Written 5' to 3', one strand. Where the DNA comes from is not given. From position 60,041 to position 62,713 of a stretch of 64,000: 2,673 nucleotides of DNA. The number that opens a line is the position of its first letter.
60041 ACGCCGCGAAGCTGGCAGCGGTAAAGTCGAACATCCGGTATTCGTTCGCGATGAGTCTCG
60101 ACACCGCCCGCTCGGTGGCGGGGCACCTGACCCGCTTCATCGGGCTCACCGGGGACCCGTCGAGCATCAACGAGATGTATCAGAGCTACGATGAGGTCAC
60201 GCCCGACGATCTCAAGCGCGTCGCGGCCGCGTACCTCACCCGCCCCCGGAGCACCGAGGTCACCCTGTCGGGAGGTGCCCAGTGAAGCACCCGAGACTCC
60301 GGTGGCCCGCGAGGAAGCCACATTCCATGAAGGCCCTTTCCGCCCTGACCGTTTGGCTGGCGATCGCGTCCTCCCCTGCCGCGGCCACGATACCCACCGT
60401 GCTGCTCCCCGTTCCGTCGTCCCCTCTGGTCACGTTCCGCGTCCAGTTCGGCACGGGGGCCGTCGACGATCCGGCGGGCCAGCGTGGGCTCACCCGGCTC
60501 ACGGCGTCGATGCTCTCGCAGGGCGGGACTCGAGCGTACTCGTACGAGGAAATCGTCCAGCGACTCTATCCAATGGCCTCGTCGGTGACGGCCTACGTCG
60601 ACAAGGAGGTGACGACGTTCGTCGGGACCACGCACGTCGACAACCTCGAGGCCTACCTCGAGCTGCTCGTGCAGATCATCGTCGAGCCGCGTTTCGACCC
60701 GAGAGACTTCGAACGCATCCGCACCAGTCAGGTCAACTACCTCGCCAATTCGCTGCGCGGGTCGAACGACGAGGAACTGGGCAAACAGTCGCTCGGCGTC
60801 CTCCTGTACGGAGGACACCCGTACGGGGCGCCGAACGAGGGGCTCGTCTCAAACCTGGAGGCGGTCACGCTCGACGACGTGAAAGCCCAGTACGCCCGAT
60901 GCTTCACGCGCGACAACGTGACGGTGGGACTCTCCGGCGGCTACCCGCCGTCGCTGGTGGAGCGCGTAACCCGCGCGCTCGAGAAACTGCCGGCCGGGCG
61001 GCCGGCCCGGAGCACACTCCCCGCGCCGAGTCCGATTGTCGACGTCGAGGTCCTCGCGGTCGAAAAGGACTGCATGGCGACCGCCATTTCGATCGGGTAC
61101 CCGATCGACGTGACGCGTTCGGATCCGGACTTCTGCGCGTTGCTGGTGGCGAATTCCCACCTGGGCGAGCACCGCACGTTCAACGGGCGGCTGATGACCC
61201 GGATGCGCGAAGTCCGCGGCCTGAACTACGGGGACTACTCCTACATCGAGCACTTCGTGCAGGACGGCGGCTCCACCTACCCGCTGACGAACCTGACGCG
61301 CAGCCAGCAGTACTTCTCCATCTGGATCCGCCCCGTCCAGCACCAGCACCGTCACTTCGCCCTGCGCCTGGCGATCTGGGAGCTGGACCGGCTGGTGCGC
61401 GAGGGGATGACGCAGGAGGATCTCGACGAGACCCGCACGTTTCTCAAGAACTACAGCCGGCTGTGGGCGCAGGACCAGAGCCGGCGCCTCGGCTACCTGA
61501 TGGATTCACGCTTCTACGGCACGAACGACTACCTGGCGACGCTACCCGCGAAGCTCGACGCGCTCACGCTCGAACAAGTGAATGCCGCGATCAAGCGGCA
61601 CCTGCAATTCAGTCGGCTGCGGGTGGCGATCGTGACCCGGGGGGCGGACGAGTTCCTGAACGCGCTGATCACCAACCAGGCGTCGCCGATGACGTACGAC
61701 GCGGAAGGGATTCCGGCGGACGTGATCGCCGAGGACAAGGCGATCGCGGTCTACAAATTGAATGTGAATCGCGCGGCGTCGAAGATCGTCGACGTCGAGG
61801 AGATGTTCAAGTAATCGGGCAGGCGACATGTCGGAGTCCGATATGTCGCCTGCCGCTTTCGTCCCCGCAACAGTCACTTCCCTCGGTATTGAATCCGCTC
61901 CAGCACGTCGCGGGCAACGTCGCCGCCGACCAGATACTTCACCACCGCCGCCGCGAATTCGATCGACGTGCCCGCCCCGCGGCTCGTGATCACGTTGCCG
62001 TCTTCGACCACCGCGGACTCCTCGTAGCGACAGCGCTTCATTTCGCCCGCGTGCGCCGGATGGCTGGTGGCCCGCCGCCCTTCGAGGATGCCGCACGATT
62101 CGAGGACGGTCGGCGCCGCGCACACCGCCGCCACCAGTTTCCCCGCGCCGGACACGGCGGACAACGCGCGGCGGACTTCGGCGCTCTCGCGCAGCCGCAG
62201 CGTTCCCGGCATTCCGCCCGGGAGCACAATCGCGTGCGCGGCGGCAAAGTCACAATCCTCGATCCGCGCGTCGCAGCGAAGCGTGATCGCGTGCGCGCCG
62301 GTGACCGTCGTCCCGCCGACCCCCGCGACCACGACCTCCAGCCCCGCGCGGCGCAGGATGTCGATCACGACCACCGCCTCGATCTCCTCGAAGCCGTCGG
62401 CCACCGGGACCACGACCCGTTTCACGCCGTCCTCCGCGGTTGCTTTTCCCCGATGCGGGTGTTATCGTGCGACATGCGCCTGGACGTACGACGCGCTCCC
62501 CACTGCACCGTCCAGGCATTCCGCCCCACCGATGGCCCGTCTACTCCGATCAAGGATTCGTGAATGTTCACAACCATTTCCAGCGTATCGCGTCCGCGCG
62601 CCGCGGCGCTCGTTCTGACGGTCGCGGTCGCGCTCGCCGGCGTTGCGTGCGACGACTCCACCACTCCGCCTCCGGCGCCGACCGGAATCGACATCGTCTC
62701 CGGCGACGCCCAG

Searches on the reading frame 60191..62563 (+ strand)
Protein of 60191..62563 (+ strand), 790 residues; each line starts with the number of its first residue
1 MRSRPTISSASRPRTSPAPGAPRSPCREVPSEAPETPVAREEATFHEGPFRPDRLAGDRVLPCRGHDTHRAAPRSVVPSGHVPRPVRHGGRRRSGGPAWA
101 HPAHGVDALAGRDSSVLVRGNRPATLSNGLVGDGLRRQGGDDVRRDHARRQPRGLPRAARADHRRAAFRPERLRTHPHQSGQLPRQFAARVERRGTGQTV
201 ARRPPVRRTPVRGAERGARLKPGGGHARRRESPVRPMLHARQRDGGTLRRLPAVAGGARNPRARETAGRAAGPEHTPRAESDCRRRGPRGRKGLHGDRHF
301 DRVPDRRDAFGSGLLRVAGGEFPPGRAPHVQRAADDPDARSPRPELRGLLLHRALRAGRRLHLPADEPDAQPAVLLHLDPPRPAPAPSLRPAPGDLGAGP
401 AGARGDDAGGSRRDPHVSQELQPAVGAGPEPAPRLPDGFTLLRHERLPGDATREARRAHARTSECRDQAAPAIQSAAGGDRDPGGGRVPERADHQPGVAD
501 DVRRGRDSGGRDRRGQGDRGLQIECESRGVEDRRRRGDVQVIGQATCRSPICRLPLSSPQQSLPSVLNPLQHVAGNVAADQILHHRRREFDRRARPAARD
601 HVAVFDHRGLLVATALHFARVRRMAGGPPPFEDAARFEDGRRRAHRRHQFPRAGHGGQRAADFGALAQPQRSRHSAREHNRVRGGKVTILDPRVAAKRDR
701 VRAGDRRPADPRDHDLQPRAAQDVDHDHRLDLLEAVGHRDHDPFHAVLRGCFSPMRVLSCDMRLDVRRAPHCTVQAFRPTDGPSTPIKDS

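Call 69: search_protein_families(library=pfam, proteins=[window:60191-62563:+], max_evalue=0.00001)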
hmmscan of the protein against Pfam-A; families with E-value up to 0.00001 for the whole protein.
window:60191-62563:+ (790 aa): 0 families

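Call 78: find_encoding_contigs(protein=window:60191-62563:+, flank=10000, max_places=2)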
Protein window:60191-62563:+ (790 aa): no gene with exactly this product is on record in the collection.
